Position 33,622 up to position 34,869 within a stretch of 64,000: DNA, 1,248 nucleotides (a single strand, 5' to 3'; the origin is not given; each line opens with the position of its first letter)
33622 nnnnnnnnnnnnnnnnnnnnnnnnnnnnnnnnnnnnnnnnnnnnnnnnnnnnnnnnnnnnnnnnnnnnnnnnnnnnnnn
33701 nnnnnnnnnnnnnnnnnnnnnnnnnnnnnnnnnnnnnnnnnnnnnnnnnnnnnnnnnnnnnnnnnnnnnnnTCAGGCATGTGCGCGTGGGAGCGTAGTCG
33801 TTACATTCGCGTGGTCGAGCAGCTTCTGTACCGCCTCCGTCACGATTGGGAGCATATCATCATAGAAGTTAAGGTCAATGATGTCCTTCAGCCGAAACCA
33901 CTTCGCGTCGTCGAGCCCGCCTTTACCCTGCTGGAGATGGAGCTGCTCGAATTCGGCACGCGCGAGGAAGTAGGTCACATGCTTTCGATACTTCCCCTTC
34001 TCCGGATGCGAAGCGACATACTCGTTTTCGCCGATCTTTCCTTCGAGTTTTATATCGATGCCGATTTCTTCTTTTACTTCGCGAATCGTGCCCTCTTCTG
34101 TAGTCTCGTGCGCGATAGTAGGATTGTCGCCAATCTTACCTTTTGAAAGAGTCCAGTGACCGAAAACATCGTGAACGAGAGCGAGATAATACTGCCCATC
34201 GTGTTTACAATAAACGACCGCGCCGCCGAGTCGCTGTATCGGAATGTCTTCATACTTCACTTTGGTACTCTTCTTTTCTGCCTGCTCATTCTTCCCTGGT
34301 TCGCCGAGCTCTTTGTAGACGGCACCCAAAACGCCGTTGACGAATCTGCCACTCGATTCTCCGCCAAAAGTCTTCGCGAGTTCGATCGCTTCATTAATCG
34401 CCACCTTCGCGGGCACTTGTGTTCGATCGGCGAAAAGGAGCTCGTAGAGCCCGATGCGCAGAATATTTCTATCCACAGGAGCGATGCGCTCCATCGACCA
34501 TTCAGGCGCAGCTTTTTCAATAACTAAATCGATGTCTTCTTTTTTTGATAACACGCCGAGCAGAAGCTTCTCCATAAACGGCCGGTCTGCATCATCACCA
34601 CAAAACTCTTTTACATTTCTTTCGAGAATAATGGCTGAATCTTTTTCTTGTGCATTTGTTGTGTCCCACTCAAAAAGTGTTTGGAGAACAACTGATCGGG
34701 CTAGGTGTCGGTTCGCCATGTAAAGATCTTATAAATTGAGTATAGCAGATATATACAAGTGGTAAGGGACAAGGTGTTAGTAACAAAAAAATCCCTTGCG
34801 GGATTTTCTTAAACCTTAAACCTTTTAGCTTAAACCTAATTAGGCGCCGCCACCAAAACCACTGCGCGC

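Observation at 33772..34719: NusB fused to a Nudix hydrolase domain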

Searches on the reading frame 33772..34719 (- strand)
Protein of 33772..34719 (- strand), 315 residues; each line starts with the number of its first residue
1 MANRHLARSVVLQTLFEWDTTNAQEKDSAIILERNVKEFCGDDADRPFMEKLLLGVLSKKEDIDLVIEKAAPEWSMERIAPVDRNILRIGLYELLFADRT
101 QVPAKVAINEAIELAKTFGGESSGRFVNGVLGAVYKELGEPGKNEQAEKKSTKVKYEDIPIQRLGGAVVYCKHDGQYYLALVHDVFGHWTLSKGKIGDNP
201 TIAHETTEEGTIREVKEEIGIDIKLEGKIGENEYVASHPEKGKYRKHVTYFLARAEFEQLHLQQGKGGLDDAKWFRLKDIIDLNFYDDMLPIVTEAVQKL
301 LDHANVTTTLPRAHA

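Call 3: search_protein_families(library=pfam, proteins=[window:33772-34719:-], max_evalue=1)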
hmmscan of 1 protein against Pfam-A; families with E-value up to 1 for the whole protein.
window:33772-34719:- (315 aa): 3 families
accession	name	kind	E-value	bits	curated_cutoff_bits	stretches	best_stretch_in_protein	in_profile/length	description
PF01029.23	NusB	-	1.4e-35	123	23.1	1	7-136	3-133/133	NusB family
PF00293.34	NUDIX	-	4.4e-10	40.1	21.1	1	174-284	14-122/134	NUDIX domain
PF22327.2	Nudt16-like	-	0.03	14.7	27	1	204-258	46-98/161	U8 snoRNA-decapping enzyme-like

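Call 4: search_protein_families(library=ncbifam, proteins=[window:33772-34719:-], max_evalue=1)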
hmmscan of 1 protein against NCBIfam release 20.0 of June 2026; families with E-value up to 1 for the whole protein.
window:33772-34719:- (315 aa): 16 families
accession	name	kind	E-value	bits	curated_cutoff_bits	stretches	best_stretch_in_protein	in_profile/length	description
TIGR01951.1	nusB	equivalog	2.6e-37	128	88.35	1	4-137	2-130/131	transcription antitermination factor NusB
NF001223.0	PRK00202.1-1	equivalog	5.7e-28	97.8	131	1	2-137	7-143/146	transcription antitermination factor NusB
NF011494.0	PRK14902.1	equivalog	3.4e-20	72.3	319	1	7-156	5-147/444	16S rRNA (cytosine(967)-C(5))-methyltransferase RsmB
NF011493.0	PRK14901.1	equivalog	2.3e-13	49.8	540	1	28-150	22-141/447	16S rRNA (cytosine(967)-C(5))-methyltransferase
TIGR00563.1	rsmB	equivalog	4.8e-13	49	269.05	1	22-150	12-135/437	16S rRNA (cytosine(967)-C(5))-methyltransferase RsmB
NF001230.0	PRK00202.2-5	equivalog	6.8e-11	42.2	132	1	54-137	69-150/165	transcription antitermination factor NusB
NF011495.0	PRK14903.1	equivalog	3.9e-10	39.2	503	1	42-135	35-120/431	16S rRNA (cytosine(967)-C(5))-methyltransferase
NF052459.1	OxoGTPPhMutT1Mycb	equivalog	1.8e-05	24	475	1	166-287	5-116/292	8-oxo-(d)GTP phosphatase MutT1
NF008149.0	PRK10901.1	equivalog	3.1e-05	23.1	375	1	32-155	33-149/434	16S rRNA (cytosine(967)-C(5))-methyltransferase RsmB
NF001299.0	PRK00241.1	equivalog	0.00019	21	158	1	205-283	172-241/263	NAD(+) diphosphatase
NF008044.0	PRK10776.1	equivalog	0.016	15.1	148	1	188-237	32-76/130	8-oxo-dGTP diphosphatase MutT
NF003791.0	PRK05379.2-3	equivalog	0.017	14.3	409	1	204-299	239-339/340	bifunctional nicotinamide-nucleotide adenylyltransferase/Nudix hydroxylase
NF007834.0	PRK10546.1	equivalog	0.029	14.2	156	1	183-240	26-72/135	pyrimidine (deoxy)nucleoside triphosphate diphosphatase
NF006961.0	PRK09438.1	equivalog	0.038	13.5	103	1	204-226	44-66/151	dihydroneopterin triphosphate diphosphatase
NF001936.0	PRK00714.1-3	equivalog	0.049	13.5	118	1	175-222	23-65/155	RNA pyrophosphohydrolase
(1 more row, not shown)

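Call 5: find_homologous_proteins(query=window:33772-34719:-, max_evalue=0.00001)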
Query window:33772-34719:- (315 aa): 8000 proteins with E <= 0.00001 among 8000 candidates; the best 120 are listed.
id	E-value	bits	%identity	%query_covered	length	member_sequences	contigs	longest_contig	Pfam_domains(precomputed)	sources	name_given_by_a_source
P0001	1.5e-208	710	100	100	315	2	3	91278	PF00293.35,PF01029.24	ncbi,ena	-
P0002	1.6e-185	634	89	100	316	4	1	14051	PF00293.35,PF01029.24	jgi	jgi:N utilization substance protein B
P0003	8.7e-178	609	88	97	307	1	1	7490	PF00293.35,PF01029.24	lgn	-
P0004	6.9e-172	589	85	97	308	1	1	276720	PF00293.35,PF01029.24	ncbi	ncbi:MAG: transcription antitermination factor NusB [Minisyncoccia bacterium]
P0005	7.4e-172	589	85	97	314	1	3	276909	PF00293.35,PF01029.24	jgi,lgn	jgi:N utilization substance protein B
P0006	1.8e-171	588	85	97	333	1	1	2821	PF00293.35,PF01029.24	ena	-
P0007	4.6e-171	587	83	100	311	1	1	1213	PF00293.35,PF01029.24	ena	-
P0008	1.1e-170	585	84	97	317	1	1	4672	PF00293.35,PF01029.24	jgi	-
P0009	1.1e-170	585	84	97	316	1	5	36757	PF00293.35,PF01029.24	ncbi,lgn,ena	-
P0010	1.4e-170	585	83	99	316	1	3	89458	PF00293.35,PF01029.24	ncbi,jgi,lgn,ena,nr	ncbi:MAG TPA: transcription antitermination factor NusB [Candidatus Paceibacterota bacterium]|nr:tra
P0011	1.4e-170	585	84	97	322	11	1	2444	PF00293.35,PF01029.24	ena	-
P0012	1.7e-170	585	83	97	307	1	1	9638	PF00293.35,PF01029.24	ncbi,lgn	-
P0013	2.6e-170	584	81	100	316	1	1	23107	PF00293.35,PF01029.24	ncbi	-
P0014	2.6e-170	584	83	97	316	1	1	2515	PF00293.35,PF01029.24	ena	-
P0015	3.1e-170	584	83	97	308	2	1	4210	PF00293.35,PF01029.24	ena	-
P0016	4.1e-170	584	83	97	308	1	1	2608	PF00293.35,PF01029.24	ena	-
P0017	9.7e-170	582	82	97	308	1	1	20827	PF00293.35,PF01029.24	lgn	-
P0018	1.7e-169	581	85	97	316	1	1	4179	PF00293.35,PF01029.24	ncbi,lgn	-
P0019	1.8e-169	581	83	97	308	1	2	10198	PF00293.35,PF01029.24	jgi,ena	-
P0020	3.0e-169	581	83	96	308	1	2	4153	PF00293.35,PF01029.24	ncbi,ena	-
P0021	3.3e-169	581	83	100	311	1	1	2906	PF00293.35,PF01029.24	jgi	jgi:transcription antitermination protein NusB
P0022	5.8e-169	580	84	97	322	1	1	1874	PF00293.35,PF01029.24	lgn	-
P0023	9.0e-169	579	84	97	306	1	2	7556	PF00293.35,PF01029.24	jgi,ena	-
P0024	1.3e-168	579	83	97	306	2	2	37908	PF00293.35,PF01029.24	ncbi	-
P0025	1.3e-168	579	84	97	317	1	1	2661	PF00293.35,PF01029.24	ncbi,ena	-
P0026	1.4e-168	579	84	97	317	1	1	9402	PF00293.35,PF01029.24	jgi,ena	-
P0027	1.6e-168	578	83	97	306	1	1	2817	PF00293.35,PF01029.24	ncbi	-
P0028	2.4e-168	578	80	98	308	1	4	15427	PF00293.35,PF01029.24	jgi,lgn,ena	-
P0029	2.6e-168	578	82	97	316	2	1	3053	PF00293.35,PF01029.24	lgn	-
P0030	4.9e-168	577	82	97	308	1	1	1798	PF00293.35,PF01029.24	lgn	-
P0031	5.4e-168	577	83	97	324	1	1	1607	PF00293.35,PF01029.24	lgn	-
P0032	5.8e-168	576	83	97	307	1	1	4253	PF00293.35,PF01029.24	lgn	-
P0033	6.7e-168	576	81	97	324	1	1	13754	PF00293.35,PF01029.24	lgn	-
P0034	7.4e-168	576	83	97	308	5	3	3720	PF00293.35,PF01029.24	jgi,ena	jgi:N utilization substance protein B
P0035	1.0e-167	576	82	96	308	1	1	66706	PF00293.35,PF01029.24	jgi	jgi:N utilization substance protein B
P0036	1.3e-167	575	83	97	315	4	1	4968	PF00293.35,PF01029.24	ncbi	-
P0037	1.9e-167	575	83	97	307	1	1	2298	PF00293.35,PF01029.24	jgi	jgi:N utilization substance protein B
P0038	1.9e-167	575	83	97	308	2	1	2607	PF00293.35,PF01029.24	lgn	-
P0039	2.4e-167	574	81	98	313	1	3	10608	PF00293.35,PF01029.24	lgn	-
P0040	2.4e-167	574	82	97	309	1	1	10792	PF00293.35,PF01029.24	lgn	-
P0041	2.9e-167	574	81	97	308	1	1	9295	PF00293.35,PF01029.24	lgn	-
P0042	3.4e-167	574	82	97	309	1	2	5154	PF00293.35,PF01029.24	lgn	-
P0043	4.1e-167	574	83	97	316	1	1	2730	PF00293.35,PF01029.24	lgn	-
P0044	5.2e-167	573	82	97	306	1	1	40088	PF00293.35,PF01029.24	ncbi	-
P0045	6.8e-167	573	82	97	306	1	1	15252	PF00293.35,PF01029.24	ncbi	-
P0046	9.9e-167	572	81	97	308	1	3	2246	PF00293.35,PF01029.24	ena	-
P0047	1.1e-166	572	83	97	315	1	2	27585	PF00293.35,PF01029.24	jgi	jgi:N utilization substance protein B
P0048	1.5e-166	572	83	97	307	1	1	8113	PF00293.35,PF01029.24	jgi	jgi:N utilization substance protein B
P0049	2.1e-166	571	81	98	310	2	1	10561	PF00293.35,PF01029.24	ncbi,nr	ncbi:transcription antitermination factor NusB [Candidatus Kaiserbacteria bacterium]|nr:transcriptio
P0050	5.5e-166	570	82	97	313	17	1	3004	PF00293.35,PF01029.24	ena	-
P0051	6.0e-166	570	82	97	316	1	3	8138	PF00293.35,PF01029.24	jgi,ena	-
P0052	7.2e-166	570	81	97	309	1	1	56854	PF00293.35,PF01029.24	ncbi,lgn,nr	ncbi:MAG: transcription antitermination factor NusB [Candidatus Pacebacteria bacterium]|nr:transcrip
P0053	7.5e-166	570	82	97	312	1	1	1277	PF00293.35,PF01029.24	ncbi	-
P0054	7.8e-166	569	81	97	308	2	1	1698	PF00293.35,PF01029.24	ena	-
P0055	9.7e-166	569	82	97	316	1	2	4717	PF00293.35,PF01029.24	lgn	-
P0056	1.1e-165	569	82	97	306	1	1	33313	PF00293.35,PF01029.24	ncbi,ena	ncbi:MAG: transcription antitermination factor NusB [Candidatus Paceibacterota bacterium]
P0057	1.6e-165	568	82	97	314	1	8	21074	PF00293.35,PF01029.24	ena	-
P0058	1.8e-165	568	82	97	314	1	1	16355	PF00293.35,PF01029.24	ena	-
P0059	2.0e-165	568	81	97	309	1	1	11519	PF00293.35,PF01029.24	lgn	-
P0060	2.3e-165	568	81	97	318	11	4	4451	PF00293.35,PF01029.24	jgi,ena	-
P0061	7.1e-165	566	81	98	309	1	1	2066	PF00293.35,PF01029.24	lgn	-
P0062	1.4e-164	565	81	98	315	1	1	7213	PF00293.35,PF01029.24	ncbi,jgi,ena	jgi:N utilization substance protein B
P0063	1.5e-164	565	81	97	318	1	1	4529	PF00293.35,PF01029.24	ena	-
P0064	2.8e-164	564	81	97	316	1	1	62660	PF00293.35,PF01029.24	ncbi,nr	ncbi:MAG: transcription antitermination factor NusB [bacterium]|nr:transcription antitermination fac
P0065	2.8e-164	564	81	100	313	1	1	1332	PF00293.35,PF01029.24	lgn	-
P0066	4.5e-164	564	81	97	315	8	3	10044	PF00293.35,PF01029.24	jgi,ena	-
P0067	4.6e-164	564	80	97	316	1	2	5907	PF00293.35,PF01029.24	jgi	jgi:transcription antitermination protein NusB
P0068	5.3e-164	563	82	97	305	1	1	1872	PF00293.35,PF01029.24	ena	-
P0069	7.5e-164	563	81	97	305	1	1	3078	PF00293.35,PF01029.24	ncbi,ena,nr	ncbi:MAG TPA: transcription antitermination factor NusB [Candidatus Paceibacterota bacterium]|nr:tra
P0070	1.1e-163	562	81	97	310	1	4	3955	PF00293.35,PF01029.24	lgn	-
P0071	1.1e-163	562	83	97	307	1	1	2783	PF00293.35,PF01029.24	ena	-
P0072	1.3e-163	562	82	97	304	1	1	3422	PF00293.35,PF01029.24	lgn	-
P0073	1.6e-163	562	79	100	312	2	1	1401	PF00293.35,PF01029.24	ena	-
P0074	2.2e-163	561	80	100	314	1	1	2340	PF00293.35,PF01029.24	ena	-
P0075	2.6e-163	561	81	97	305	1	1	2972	PF00293.35,PF01029.24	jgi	-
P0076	2.7e-163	561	81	97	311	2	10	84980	PF00293.35,PF01029.24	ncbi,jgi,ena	ncbi:MAG TPA: transcription antitermination factor NusB [Candidatus Paceibacterota bacterium]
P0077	3.2e-163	561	81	97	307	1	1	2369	PF00293.35,PF01029.24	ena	-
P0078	3.8e-163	561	80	97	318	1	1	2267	PF00293.35,PF01029.24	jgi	jgi:N utilization substance protein B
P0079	4.6e-163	560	83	97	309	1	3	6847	PF00293.35,PF01029.24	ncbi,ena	-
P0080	6.2e-163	560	80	96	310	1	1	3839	PF00293.35,PF01029.24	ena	-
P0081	8.0e-163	560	80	97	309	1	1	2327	PF00293.35,PF01029.24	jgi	jgi:transcription antitermination protein NusB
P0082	8.4e-163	560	82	97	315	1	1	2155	PF00293.35,PF01029.24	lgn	-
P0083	1.2e-162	559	82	97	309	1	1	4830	PF00293.35,PF01029.24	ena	-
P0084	1.2e-162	559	83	97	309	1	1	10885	PF00293.35,PF01029.24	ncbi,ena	-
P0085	1.3e-162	559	81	97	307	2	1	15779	PF00293.35,PF01029.24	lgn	-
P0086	1.4e-162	559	81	97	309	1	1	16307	PF00293.35,PF01029.24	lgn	-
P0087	2.2e-162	558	83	97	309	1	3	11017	PF00293.35,PF01029.24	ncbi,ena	-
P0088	2.3e-162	558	80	96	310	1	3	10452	PF00293.35,PF01029.24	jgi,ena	-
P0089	3.2e-162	558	82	97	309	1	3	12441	PF00293.35,PF01029.24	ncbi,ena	-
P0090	4.3e-162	557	80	97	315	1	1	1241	PF00293.35,PF01029.24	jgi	jgi:transcription antitermination protein NusB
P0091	4.5e-162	557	81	97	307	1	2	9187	PF00293.35,PF01029.24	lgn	-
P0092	5.7e-162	557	79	100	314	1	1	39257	PF00293.35,PF01029.24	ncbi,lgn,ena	-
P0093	6.1e-162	557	81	97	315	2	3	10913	PF00293.35,PF01029.24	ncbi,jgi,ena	-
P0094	1.8e-161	555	82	97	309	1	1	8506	PF00293.35,PF01029.24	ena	-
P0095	2.5e-161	555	80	97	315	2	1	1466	PF00293.35,PF01029.24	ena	-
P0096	2.9e-161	554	80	97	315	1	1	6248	PF00293.35,PF01029.24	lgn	-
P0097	4.4e-161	554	79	99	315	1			PF00293.35,PF01029.24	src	-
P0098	5.3e-161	554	80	97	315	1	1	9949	PF00293.35,PF01029.24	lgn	-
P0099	6.7e-161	553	81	97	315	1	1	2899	PF00293.35,PF01029.24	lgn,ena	-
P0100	8.3e-161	553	80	97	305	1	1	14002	PF00293.35,PF01029.24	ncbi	-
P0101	2.6e-160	551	81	97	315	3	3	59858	PF00293.35,PF01029.24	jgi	jgi:transcription antitermination protein NusB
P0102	2.7e-160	551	80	97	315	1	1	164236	PF00293.35,PF01029.24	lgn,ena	-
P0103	3.0e-160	551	80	97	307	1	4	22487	PF00293.35,PF01029.24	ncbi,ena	-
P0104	3.7e-160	551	80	97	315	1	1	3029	PF00293.35,PF01029.24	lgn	-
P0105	4.0e-160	551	80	96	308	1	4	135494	PF00293.35,PF01029.24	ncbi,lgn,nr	ncbi:transcription antitermination factor NusB [Patescibacteria group bacterium]|nr:transcription an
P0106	4.7e-160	550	81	97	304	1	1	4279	PF00293.35,PF01029.24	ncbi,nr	ncbi:MAG: transcription antitermination factor NusB, partial [bacterium]|nr:transcription antitermin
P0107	5.7e-160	550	79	97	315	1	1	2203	PF00293.35,PF01029.24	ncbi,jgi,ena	jgi:N utilization substance protein B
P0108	5.8e-160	550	80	98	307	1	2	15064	PF00293.35,PF01029.24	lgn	-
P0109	6.0e-160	550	79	97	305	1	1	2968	PF00293.35,PF01029.24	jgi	jgi:N utilization substance protein B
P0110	1.4e-159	549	78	98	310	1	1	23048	PF00293.35,PF01029.24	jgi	jgi:N utilization substance protein B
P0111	1.7e-159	549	82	97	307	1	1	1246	PF00293.35,PF01029.24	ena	-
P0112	2.1e-159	548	82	94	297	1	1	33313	PF00293.35,PF01029.24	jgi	-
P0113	3.6e-159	548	77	98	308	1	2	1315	PF00293.35,PF01029.24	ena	-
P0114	3.9e-159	547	80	97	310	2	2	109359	PF00293.35,PF01029.24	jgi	jgi:N utilization substance protein B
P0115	4.6e-159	547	78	97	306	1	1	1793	PF00293.35,PF01029.24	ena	-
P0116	5.9e-159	547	77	98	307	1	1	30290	PF00293.35,PF01029.24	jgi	jgi:N utilization substance protein B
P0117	6.3e-159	547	79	96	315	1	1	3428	PF00293.35,PF01029.24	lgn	-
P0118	1.9e-158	545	77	97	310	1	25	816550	PF00293.35,PF01029.24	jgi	jgi:N utilization substance protein B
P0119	2.0e-158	545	79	97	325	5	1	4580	PF00293.35,PF01029.24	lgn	-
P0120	2.3e-158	545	76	98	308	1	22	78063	PF00293.35,PF01029.24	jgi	jgi:N utilization substance protein B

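Call 6: search_solved_structures(query=window:33772-34719:-, max_evalue=0.01, show_alignments=0)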
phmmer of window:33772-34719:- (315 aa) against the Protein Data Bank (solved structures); distinct sequences matched with E-value up to 0.01: 12.
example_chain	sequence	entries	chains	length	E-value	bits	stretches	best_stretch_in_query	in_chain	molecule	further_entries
1tzt_A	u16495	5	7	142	2.7e-19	73.3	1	7-139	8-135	N utilization substance protein B homolog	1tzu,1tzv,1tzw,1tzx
2jr0_A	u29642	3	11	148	1.8e-18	70.6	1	4-150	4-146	N utilization substance protein B homolog | N utilization substance protein B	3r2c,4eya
3r2d_A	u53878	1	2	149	1.8e-18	70.6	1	4-150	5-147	N utilization substance protein B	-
3imq_A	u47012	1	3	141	3.1e-17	66.5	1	3-133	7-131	N utilization substance protein B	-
1ey1_A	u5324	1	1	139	4.1e-17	66.2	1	3-133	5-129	ANTITERMINATION FACTOR NUSB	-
5ms0_L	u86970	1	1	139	4.1e-17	66.2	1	3-133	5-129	Transcription antitermination protein NusB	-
5lm7_B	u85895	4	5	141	4.3e-17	66.1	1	3-133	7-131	N utilization substance protein B homolog | Transcription antitermination protein NusB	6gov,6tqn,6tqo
3d3b_A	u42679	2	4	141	4.3e-17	66.1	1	3-133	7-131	N utilization substance protein B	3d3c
6ckq_A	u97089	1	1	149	1.5e-14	57.7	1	4-137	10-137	Transcription antitermination protein NusB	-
1eyv_A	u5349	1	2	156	3.2e-12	50.1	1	3-135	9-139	N-UTILIZING SUBSTANCE PROTEIN B HOMOLOG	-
3id9_A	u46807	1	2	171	0.0016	21.5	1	188-258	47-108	MutT/NUDIX family protein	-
4ilq_A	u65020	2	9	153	0.0018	21.3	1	183-297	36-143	CT771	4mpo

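Call 25: find_encoding_contigs(protein=P0118, flank=10000, max_places=3)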
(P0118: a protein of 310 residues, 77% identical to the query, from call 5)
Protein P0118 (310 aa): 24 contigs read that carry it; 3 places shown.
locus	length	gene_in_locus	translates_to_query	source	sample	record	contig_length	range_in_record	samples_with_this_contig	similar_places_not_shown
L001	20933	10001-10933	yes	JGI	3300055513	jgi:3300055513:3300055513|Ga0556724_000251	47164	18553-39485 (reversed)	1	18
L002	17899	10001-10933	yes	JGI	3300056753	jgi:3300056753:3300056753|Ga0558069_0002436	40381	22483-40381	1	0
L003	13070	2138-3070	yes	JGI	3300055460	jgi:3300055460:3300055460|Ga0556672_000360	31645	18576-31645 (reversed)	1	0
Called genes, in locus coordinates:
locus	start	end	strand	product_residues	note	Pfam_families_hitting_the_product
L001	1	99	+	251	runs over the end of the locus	PF04203:Sortase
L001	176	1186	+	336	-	-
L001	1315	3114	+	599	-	-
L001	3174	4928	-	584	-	PF00587:tRNA-synt_2b, PF03129:HGTP_anticodon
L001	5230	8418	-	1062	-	PF02811:PHP, PF07733:DNA_pol3_alpha, PF17657:DNA_pol3_finger, PF14579:HHH_6, PF01336:tRNA_anti-codon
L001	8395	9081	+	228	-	PF01351:RNase_HII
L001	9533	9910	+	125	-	PF01783:Ribosomal_L32p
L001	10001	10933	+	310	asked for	PF01029:NusB, PF00293:NUDIX (weak)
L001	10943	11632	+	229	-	PF22935:RM44_endonuclase, PF14622:Ribonucleas_3_3, PF00636:Ribonuclease_3, PF00035:dsrm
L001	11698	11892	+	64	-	-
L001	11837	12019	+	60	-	-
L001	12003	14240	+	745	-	PF00005:ABC_tran (faint), PF02463:SMC_N, PF13175:AAA_15, PF13476:AAA_23, PF13304:AAA_21 (weak)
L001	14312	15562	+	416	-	PF02812:ELFV_dehydrog_N, PF00208:ELFV_dehydrog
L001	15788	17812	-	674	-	PF17876:CSD2 (faint), PF00773:RNB, PF00575:S1 (weak)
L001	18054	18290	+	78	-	-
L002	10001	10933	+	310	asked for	PF01029:NusB, PF00293:NUDIX (weak)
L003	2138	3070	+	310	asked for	PF01029:NusB, PF00293:NUDIX (weak)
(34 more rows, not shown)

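Call 27: predict_structure(alignment_id=A1)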
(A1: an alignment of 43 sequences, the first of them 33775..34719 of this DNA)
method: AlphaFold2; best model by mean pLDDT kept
length: 315 residues; sequences in the alignment: 43
mean_pLDDT: 91.3   pTM: 0.70
mean pLDDT of the five models: 91.3, 90.5, 90.0, 90.0, 89.4
residues with pLDDT >= 90: 242; 70-90: 50; 50-70: 17; < 50: 6
segments of 3 or more residues with pLDDT < 50: 146-150
pLDDT, mean of each block of 10 residues (from residue 1): 87 98 96 96 91 97 93 94 98 92 94 98 97 87 51 81 98 97 93 92 93 97 98 89 94 98 88 96 92 96 79 55
secondary structure, 60 per line:
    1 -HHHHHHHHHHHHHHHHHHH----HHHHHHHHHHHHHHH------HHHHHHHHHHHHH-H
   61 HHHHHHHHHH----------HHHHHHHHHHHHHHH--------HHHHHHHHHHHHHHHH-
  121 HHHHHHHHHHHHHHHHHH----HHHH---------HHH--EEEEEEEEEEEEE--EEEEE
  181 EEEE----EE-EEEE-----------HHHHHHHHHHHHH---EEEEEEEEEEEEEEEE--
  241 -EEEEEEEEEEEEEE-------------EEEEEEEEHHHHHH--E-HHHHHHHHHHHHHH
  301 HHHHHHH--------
elements in order: H2-20 H25-39 H46-58 H60-70 H81-95 H104-119 H121-138 H143-146 E161-173 E176-184 E192-195 H207-219 E223-238 E242-255 E269-276 H277-282 H287-307
